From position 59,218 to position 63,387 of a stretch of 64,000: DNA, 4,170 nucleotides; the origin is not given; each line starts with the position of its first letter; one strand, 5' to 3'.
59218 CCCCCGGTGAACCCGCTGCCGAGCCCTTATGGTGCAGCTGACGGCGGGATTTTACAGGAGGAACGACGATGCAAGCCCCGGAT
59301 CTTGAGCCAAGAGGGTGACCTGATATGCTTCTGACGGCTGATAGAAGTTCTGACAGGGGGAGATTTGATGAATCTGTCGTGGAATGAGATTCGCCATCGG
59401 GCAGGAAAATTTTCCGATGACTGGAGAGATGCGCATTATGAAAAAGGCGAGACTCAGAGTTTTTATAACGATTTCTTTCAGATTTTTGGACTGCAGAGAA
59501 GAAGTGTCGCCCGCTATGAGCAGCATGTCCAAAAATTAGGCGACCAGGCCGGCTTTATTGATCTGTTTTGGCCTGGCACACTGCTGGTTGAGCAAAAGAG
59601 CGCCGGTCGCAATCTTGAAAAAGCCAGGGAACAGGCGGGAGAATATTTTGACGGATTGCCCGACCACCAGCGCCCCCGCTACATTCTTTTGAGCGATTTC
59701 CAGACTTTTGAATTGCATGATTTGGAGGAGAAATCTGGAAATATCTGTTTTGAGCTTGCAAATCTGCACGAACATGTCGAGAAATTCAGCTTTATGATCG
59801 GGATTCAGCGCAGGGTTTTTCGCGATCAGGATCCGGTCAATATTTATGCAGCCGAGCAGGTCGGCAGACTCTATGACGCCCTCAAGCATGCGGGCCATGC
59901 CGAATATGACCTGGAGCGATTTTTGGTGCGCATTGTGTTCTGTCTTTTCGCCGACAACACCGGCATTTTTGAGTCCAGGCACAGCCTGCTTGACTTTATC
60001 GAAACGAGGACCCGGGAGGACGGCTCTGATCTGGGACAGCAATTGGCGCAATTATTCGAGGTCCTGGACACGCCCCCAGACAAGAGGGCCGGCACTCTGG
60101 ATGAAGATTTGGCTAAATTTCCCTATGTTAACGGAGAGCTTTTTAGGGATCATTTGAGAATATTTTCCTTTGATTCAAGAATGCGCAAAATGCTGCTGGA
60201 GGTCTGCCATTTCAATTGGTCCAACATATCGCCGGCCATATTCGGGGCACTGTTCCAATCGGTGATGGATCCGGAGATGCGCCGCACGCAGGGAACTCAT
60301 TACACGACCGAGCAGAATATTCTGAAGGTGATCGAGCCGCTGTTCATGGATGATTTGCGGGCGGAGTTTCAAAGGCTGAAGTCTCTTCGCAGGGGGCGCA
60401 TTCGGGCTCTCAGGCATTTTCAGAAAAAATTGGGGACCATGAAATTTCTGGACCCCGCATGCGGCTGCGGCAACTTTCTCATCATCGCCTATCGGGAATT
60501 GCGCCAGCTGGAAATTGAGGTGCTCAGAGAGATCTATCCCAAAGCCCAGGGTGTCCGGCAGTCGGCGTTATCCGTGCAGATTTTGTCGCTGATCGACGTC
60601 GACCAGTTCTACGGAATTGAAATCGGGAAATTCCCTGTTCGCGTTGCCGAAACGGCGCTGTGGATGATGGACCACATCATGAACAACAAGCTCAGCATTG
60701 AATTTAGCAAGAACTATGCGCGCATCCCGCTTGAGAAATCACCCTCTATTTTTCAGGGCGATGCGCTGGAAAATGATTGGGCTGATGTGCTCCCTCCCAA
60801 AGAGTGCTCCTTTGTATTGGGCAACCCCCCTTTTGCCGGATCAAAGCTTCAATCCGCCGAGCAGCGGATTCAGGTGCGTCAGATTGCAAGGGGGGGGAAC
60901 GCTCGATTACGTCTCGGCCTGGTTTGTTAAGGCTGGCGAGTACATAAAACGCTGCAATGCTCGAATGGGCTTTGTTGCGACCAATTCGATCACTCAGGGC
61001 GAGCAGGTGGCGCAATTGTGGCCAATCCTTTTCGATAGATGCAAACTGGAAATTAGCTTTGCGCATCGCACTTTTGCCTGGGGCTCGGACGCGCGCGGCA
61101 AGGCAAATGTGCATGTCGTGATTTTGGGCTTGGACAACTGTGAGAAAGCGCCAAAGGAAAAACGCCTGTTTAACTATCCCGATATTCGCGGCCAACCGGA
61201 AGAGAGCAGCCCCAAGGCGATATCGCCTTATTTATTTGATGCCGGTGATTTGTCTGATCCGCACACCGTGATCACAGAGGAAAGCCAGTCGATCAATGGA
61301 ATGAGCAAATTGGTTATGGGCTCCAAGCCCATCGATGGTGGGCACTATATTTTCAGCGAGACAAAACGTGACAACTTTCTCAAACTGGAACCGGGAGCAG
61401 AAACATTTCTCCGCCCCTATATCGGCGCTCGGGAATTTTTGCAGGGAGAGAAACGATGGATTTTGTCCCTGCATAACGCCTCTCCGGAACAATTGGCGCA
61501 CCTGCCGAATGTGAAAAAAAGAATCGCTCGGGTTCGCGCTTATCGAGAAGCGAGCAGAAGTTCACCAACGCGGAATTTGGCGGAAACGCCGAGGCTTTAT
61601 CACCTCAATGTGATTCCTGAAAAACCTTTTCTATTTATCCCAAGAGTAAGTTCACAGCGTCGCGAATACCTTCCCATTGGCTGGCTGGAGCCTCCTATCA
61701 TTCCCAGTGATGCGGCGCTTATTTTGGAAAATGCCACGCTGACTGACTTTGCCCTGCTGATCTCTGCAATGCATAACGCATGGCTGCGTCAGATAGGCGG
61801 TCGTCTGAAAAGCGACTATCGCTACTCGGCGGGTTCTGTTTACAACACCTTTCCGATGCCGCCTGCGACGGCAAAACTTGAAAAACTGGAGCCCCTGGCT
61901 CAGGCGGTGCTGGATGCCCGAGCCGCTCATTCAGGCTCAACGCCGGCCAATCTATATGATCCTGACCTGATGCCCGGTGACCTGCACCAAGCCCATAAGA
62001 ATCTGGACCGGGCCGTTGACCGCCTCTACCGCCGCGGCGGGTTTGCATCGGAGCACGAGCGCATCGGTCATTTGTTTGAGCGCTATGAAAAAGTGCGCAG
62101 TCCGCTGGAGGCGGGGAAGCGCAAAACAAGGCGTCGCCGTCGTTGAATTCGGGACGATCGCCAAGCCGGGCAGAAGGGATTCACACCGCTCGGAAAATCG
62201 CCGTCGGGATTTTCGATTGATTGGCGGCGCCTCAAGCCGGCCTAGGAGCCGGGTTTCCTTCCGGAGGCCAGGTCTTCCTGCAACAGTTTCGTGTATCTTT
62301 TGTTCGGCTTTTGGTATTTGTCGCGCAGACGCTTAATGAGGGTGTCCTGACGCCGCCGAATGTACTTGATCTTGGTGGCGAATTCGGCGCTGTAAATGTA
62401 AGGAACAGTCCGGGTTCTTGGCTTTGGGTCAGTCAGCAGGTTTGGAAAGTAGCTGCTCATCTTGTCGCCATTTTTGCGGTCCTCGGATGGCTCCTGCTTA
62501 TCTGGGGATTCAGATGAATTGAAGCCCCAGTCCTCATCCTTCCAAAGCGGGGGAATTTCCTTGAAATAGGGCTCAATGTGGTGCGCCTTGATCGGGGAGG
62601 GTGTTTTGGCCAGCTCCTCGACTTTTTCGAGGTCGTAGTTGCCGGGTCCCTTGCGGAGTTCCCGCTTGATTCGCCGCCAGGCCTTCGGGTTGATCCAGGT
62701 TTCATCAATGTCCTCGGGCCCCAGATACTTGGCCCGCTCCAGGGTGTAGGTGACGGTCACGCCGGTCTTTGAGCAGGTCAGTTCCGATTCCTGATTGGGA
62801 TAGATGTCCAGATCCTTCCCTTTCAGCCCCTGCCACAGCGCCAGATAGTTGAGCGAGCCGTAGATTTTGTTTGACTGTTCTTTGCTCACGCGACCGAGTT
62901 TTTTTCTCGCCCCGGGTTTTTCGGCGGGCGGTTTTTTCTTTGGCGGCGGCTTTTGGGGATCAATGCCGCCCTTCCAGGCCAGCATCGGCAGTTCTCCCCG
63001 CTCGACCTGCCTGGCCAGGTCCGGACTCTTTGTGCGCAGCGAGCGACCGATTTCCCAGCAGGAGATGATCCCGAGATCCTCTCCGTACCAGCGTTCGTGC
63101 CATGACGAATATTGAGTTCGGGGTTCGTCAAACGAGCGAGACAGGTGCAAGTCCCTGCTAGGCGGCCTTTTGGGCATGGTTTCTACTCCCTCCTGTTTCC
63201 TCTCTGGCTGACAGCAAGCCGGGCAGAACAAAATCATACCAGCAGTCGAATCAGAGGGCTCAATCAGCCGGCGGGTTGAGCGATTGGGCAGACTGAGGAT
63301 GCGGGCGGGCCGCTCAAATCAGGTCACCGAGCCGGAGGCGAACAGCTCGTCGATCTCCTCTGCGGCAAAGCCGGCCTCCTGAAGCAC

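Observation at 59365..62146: MmeI-family type IIL R-M gene interrupted at a G8 homopolymer: phase-variable switch or sequencing error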

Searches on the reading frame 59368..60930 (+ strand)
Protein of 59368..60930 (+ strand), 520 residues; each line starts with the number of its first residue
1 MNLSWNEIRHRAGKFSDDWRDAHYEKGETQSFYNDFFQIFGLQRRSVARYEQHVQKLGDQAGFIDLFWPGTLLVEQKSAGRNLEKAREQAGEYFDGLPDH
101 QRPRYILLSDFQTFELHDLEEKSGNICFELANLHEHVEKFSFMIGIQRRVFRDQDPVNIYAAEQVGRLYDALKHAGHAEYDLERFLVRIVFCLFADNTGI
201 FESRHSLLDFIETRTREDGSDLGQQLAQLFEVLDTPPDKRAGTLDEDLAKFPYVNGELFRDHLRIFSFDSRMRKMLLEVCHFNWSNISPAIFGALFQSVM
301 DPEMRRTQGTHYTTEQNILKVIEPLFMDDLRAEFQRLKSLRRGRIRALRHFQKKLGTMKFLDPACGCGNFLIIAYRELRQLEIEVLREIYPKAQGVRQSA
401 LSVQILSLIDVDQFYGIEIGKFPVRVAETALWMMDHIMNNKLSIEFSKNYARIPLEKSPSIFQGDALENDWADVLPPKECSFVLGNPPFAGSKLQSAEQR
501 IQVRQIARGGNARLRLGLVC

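Call 9: find_encoding_contigs(protein=window:59368-60930:+, flank=10000, max_places=10)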
Protein window:59368-60930:+ (520 aa): no gene with exactly this product is on record in the collection.

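Call 20: find_homologous_proteins(query=window:59368-60927:+, max_evalue=1e-100)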
Query window:59368-60927:+ (520 aa): 6555 proteins with E <= 1e-100 among 8000 candidates; the best 120 are listed.
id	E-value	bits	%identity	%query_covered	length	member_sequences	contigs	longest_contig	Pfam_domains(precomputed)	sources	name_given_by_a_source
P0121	0.0e+0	1198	100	100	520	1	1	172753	PF20465.5,PF20464.4,PF20473.5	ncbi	-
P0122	3.0e-248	843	69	100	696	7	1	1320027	PF20465.5,PF20466.4,PF20464.4,PF20473.5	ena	-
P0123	1.2e-247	841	71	98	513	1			PF20465.5,PF20464.4,PF20473.5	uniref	uniref:DNA methyltransferase n=1 Tax=Thioalkalivibrio sp. HK1 TaxID=1469245 RepID=UPI0004727115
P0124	1.3e-246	838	71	98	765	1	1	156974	PF20465.5,PF20466.4,PF20464.4,PF20473.5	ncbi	-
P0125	7.2e-243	825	70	98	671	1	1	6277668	PF20465.5,PF20464.4,PF20473.5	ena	-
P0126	1.1e-242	825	69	100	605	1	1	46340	PF20465.5,PF20464.4,PF20473.5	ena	-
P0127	1.2e-242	825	69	100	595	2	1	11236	PF20465.5,PF20464.4,PF20473.5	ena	-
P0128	1.5e-242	824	69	100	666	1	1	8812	PF20465.5,PF20464.4,PF20473.5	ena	-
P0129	3.4e-242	823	71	98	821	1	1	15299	PF20465.5,PF20466.4,PF20464.4,PF20473.5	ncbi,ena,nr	ncbi:MAG: class I SAM-dependent DNA methyltransferase [Deltaproteobacteria bacterium]|nr:class I SAM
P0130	6.7e-242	822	68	100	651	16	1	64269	PF20465.5,PF20464.4,PF20473.5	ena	-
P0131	7.6e-242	822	69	98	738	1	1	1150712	PF20465.5,PF20466.4,PF20464.4,PF20473.5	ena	-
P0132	2.4e-241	820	68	100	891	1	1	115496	PF20465.5,PF20466.4,PF20464.4,PF20473.5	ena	-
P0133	3.2e-241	820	69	98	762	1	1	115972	PF20465.5,PF20466.4,PF20464.4,PF20473.5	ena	-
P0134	5.8e-241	819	68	99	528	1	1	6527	PF20465.5,PF20464.4,PF20473.5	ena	-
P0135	6.9e-241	819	69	100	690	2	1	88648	PF20465.5,PF20466.4,PF20464.4,PF20473.5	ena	-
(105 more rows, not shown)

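Call 21: find_encoding_contigs(protein=P0121, flank=10000, max_places=10)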
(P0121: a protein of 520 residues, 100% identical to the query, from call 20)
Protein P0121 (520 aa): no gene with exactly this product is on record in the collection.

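Call 74: search_protein_families(library=ncbifam, proteins=[window:59368-60927:+], max_evalue=0.01)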
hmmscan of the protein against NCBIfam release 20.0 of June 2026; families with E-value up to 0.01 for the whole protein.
window:59368-60927:+ (520 aa): 4 families
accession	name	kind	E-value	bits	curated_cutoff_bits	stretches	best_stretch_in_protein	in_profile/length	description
NF033455.1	BREX_6_MTaseX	exception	1.1e-06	26.4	900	1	349-439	321-404/1319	BREX-6 system adenine-specific DNA-methyltransferase PglX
NF033452.1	BREX_1_MTaseX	exception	2.2e-06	25.8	500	1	347-434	304-378/1210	BREX-1 system adenine-specific DNA-methyltransferase PglX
NF047738.1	antiphage_MADS2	equivalog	9.4e-05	20.9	720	1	358-500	333-462/654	methylation-associated defense system DNA methyltransferase MAD2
TIGR02987.1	met_A_Alw26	exception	0.0099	14.7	353.5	0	356-388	31-63/523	Alw26I/Eco31I/Esp3I family type II restriction adenine-specific DNA-methyltransferase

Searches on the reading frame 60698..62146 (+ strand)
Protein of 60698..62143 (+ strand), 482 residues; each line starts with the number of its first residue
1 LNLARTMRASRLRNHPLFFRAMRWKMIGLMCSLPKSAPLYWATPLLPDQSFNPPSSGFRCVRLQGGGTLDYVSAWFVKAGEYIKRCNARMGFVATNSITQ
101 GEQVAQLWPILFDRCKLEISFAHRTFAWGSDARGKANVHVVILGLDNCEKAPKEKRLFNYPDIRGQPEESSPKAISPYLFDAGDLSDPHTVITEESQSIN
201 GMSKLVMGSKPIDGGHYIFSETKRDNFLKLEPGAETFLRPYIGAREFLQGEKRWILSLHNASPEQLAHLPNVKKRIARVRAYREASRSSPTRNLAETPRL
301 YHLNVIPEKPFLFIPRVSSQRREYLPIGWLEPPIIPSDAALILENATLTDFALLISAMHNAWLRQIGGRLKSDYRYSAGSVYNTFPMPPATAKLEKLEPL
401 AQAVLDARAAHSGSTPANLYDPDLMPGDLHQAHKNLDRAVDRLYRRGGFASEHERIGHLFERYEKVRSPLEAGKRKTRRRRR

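Call 23: list_cluster_members(proteins=[P0121, window:60698-62143:+, window:62242-63234:-])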
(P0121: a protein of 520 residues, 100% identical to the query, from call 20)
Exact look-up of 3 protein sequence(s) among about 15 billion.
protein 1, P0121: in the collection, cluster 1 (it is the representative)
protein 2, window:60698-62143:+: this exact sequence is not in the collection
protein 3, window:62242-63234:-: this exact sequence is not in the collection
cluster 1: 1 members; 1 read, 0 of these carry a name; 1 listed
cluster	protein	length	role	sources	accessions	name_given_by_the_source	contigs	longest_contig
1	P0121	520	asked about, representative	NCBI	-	-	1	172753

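Call 26: list_cluster_members(proteins=[window:60884-62143:+, window:60965-62143:+, window:61007-62143:+, window:61016-62143:+, window:60833-62143:+, window:60812-62143:+, window:60785-62143:+, window:62242-63177:-, window:62242-63150:-, window:62242-62985:-])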
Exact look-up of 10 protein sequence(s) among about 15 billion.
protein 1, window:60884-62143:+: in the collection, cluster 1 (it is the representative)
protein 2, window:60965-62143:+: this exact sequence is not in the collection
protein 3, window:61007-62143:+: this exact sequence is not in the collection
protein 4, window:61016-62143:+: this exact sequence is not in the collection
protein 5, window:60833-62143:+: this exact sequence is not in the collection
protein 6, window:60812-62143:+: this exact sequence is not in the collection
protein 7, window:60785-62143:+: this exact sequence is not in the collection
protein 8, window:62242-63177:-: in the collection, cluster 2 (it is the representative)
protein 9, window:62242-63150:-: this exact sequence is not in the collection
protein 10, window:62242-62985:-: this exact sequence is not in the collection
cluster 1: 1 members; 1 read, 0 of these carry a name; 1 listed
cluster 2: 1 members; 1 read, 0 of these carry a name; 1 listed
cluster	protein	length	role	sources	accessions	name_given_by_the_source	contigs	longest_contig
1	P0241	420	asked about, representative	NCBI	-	-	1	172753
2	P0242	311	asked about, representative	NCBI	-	-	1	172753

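Call 27: find_encoding_contigs(protein=window:60884-62146:+, flank=10000, max_places=10)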
Protein window:60884-62146:+ (420 aa): no gene with exactly this product is on record in the collection.

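Call 74: search_protein_families(library=ncbifam, proteins=[window:60884-62143:+], max_evalue=0.01)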
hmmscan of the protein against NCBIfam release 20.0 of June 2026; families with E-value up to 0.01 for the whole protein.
window:60884-62143:+ (420 aa): 0 families

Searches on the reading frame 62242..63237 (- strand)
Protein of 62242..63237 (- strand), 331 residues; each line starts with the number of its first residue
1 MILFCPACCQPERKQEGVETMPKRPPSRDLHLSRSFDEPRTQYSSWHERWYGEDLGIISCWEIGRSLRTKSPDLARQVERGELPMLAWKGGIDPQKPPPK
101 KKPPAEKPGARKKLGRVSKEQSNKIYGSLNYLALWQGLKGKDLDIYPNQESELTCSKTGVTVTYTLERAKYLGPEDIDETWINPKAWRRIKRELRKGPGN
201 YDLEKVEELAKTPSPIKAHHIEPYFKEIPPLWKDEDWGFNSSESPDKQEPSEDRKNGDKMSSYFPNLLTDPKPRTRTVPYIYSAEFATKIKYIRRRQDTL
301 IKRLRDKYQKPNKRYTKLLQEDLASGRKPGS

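Call 16: find_encoding_contigs(protein=window:62242-63237:-, flank=10000, max_places=8)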
Protein window:62242-63237:- (331 aa): no gene with exactly this product is on record in the collection.

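Call 28: find_encoding_contigs(protein=window:62242-63177:-, flank=10000, max_places=10)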
Protein window:62242-63177:- (311 aa): no gene with exactly this product is on record in the collection.

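Call 35: search_protein_families(library=pfam, proteins=[window:62242-63177:-], max_evalue=0.01)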
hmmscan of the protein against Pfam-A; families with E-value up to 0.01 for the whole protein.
window:62242-63177:- (311 aa): 0 families

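Call 43: search_protein_families(library=padloc, proteins=[window:62242-63177:-], max_evalue=0.001)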
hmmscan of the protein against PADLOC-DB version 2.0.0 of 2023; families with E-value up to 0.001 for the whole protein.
window:62242-63177:- (311 aa): 0 families

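Call 73: search_protein_families(library=phrogs, proteins=[window:62242-63177:-], max_evalue=0.1)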
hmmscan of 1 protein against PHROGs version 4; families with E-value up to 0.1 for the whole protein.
window:62242-63177:- (311 aa): 0 families

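Call 74: search_protein_families(library=ncbifam, proteins=[window:62242-63177:-], max_evalue=0.01)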
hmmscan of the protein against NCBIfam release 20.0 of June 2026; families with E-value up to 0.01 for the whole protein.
window:62242-63177:- (311 aa): 0 families
